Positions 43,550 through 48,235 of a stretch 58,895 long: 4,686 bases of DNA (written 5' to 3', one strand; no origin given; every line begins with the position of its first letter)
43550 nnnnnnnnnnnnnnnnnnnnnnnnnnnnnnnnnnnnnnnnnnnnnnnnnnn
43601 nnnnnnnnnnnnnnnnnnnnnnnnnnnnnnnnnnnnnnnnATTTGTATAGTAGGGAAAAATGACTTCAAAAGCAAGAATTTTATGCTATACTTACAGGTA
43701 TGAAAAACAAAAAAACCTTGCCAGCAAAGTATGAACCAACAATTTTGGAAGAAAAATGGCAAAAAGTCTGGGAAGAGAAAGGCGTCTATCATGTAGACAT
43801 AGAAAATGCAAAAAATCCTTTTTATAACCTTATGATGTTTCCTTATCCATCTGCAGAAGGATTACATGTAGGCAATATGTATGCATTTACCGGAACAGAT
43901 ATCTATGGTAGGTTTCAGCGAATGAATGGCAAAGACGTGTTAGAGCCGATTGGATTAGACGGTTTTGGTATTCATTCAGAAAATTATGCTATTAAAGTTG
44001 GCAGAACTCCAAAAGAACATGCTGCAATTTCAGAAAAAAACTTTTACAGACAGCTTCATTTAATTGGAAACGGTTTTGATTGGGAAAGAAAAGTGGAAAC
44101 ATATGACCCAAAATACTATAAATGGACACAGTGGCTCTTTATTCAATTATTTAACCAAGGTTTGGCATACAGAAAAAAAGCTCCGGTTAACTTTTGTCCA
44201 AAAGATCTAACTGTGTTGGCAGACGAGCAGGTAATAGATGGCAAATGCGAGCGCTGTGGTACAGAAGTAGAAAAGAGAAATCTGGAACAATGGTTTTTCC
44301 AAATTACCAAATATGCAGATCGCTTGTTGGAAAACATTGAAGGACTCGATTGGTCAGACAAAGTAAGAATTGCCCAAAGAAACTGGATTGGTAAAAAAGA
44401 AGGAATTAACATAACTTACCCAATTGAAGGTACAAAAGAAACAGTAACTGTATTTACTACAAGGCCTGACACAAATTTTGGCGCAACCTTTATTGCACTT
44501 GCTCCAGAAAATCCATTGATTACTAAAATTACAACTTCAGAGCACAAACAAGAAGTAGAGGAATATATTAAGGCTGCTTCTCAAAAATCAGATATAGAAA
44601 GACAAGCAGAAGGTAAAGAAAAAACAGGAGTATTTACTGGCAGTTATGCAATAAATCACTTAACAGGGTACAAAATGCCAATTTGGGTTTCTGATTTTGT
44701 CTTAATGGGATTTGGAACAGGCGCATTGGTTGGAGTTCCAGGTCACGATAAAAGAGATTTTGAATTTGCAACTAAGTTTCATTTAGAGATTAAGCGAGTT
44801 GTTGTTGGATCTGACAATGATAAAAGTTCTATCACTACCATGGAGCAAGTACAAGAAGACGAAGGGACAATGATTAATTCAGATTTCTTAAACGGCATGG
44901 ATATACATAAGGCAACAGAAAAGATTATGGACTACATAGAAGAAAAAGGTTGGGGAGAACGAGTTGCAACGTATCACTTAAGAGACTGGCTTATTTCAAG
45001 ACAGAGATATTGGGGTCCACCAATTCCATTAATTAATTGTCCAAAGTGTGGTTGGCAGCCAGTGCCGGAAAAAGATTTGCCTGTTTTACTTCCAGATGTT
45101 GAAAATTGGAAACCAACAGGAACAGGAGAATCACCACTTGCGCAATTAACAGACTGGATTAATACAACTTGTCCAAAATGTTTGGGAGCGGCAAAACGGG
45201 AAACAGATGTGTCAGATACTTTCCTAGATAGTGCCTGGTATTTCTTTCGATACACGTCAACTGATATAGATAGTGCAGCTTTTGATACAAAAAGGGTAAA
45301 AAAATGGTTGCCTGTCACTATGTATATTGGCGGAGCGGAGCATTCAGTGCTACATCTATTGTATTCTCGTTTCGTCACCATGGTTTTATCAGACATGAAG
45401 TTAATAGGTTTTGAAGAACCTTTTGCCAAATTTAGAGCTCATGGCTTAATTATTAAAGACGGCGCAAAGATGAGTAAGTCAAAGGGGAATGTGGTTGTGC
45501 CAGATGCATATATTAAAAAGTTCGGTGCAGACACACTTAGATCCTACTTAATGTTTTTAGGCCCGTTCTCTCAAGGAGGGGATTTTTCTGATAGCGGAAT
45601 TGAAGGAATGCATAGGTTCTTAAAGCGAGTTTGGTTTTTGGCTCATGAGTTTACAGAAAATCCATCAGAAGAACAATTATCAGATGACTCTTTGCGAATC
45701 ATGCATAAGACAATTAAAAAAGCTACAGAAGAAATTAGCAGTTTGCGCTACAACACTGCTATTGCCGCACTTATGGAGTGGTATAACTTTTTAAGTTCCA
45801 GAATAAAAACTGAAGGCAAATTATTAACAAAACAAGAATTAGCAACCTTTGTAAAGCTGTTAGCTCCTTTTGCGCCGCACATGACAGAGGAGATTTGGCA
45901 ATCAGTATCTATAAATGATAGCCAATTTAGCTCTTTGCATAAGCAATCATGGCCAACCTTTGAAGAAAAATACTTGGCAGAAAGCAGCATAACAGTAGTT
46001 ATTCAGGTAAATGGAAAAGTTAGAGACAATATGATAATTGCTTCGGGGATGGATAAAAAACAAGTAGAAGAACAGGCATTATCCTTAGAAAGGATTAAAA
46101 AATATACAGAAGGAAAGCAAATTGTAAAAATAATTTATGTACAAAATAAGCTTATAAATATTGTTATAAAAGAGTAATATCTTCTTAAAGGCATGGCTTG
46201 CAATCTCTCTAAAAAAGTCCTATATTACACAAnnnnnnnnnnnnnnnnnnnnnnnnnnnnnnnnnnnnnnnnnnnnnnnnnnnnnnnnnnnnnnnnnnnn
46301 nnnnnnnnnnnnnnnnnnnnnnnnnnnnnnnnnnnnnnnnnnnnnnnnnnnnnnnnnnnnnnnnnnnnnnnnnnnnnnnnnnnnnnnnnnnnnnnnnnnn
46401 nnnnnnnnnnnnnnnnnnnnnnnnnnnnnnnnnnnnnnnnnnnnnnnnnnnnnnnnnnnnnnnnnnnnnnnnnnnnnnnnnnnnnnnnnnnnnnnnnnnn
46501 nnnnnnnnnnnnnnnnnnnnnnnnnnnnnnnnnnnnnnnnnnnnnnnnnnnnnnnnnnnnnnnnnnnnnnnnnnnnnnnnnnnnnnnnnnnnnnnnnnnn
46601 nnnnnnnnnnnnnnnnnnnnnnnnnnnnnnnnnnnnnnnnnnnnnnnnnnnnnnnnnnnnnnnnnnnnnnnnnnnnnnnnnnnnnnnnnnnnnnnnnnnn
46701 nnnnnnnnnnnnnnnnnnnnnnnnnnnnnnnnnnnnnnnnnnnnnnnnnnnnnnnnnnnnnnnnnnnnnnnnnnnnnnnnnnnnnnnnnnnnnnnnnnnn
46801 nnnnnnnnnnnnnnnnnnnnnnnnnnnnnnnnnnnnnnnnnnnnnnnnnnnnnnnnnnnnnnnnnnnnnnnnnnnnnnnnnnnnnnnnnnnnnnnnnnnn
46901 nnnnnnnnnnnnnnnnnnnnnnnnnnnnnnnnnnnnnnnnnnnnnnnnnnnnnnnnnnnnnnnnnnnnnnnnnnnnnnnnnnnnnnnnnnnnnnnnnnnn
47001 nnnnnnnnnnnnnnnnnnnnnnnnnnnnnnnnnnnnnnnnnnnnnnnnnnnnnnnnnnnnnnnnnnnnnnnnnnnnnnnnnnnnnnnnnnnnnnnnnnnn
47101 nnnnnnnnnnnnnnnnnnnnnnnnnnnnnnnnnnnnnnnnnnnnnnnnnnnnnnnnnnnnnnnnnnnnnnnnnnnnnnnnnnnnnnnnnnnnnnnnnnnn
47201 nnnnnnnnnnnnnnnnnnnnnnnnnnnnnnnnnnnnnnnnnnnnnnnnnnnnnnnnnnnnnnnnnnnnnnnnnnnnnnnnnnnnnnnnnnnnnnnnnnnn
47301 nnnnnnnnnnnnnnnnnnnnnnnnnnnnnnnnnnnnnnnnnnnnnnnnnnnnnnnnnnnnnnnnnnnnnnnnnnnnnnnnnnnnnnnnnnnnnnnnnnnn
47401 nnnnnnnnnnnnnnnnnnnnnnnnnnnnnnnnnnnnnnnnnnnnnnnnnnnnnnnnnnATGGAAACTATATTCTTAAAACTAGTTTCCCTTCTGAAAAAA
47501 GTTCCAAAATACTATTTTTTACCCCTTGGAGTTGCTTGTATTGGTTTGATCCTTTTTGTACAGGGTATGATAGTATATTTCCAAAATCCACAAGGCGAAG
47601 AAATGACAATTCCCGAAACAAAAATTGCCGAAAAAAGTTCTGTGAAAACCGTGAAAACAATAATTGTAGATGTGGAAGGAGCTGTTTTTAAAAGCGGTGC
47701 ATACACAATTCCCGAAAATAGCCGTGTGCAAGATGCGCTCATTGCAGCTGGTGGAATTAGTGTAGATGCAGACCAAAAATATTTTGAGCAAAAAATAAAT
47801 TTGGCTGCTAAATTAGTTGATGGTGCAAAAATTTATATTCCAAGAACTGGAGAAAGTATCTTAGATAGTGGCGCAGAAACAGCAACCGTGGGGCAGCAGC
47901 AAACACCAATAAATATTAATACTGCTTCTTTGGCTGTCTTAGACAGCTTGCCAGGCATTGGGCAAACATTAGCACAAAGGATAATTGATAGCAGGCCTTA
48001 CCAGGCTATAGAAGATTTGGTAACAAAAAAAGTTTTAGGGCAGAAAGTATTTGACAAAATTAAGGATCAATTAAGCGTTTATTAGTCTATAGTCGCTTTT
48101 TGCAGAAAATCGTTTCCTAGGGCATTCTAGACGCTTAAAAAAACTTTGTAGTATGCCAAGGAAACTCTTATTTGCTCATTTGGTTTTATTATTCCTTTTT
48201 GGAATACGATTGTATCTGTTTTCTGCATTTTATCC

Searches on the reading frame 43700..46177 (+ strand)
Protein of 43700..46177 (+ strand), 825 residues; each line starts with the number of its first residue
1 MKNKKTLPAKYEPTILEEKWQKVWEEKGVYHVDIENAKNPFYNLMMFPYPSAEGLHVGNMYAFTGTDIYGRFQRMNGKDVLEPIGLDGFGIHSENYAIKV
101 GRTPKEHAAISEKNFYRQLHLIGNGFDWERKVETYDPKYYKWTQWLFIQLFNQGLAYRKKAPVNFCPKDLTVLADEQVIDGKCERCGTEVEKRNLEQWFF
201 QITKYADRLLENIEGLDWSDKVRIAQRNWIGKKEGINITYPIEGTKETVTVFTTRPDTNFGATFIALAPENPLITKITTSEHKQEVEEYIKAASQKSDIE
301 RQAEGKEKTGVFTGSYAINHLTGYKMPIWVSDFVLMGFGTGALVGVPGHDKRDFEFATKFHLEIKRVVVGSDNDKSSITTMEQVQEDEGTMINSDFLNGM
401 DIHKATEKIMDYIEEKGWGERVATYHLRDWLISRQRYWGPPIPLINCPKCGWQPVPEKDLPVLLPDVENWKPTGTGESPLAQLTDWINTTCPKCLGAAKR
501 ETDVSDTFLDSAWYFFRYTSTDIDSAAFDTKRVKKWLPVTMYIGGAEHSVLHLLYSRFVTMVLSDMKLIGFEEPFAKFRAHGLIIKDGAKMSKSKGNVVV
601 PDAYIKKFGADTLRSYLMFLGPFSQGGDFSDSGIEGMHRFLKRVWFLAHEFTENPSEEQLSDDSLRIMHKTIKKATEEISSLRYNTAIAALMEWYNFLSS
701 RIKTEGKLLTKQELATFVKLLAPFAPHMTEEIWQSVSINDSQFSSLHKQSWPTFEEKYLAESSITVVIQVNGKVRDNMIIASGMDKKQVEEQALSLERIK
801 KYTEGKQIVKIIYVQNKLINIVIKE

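Call 21: search_protein_families(library=pfam, proteins=[window:43700-46177:+], max_evalue=0.001)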
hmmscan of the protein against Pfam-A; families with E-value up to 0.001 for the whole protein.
window:43700-46177:+ (825 aa): 4 families
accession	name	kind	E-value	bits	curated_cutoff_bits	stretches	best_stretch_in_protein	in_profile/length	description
PF13603.12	tRNA-synt_1_2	-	1.9e-66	223.5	25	1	227-413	1-184/185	Leucyl-tRNA synthetase, editing domain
PF00133.28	tRNA-synt_1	-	1.5e-45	156.1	22.7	2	427-618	228-403/414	tRNA synthetases class I (I, L, M and V)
PF09334.17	tRNA-synt_1g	-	1.1e-30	107.1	20.1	2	47-191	7-147/391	tRNA synthetases class I (M)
PF08264.19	Anticodon_1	-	1.3e-22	80.7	25.1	1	665-786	5-144/148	Anticodon-binding domain of tRNA ligase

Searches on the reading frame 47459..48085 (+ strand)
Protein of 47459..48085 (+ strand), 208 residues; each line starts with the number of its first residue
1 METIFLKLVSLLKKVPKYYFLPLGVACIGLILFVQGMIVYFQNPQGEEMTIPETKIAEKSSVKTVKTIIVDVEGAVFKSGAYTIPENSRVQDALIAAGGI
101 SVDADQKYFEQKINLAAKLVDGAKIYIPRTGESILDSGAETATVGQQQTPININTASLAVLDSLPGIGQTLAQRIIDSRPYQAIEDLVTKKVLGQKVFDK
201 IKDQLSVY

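Call 21: search_protein_families(library=pfam, proteins=[window:47459-48085:+], max_evalue=0.001)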
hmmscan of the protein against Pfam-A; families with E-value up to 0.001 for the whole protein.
window:47459-48085:+ (208 aa): 5 families
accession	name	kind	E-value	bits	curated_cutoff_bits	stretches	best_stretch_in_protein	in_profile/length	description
PF12836.13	HHH_3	-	1.7e-15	57.3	27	1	147-205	2-64/65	Helix-hairpin-helix motif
PF10531.15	SLBB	-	4.3e-07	30.1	27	1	69-127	1-54/55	SLBB domain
PF03934.19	T2SSK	-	5.7e-07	30.2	24.2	1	151-207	1-62/63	Type II secretion system (T2SS), protein K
PF06514.17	PsbU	-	6.7e-05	23.3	24.5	1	144-193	8-57/93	Photosystem II 12 kDa extrinsic protein (PsbU)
PF00633.29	HHH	-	0.00024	21.2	24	1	152-177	4-29/30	Helix-hairpin-helix motif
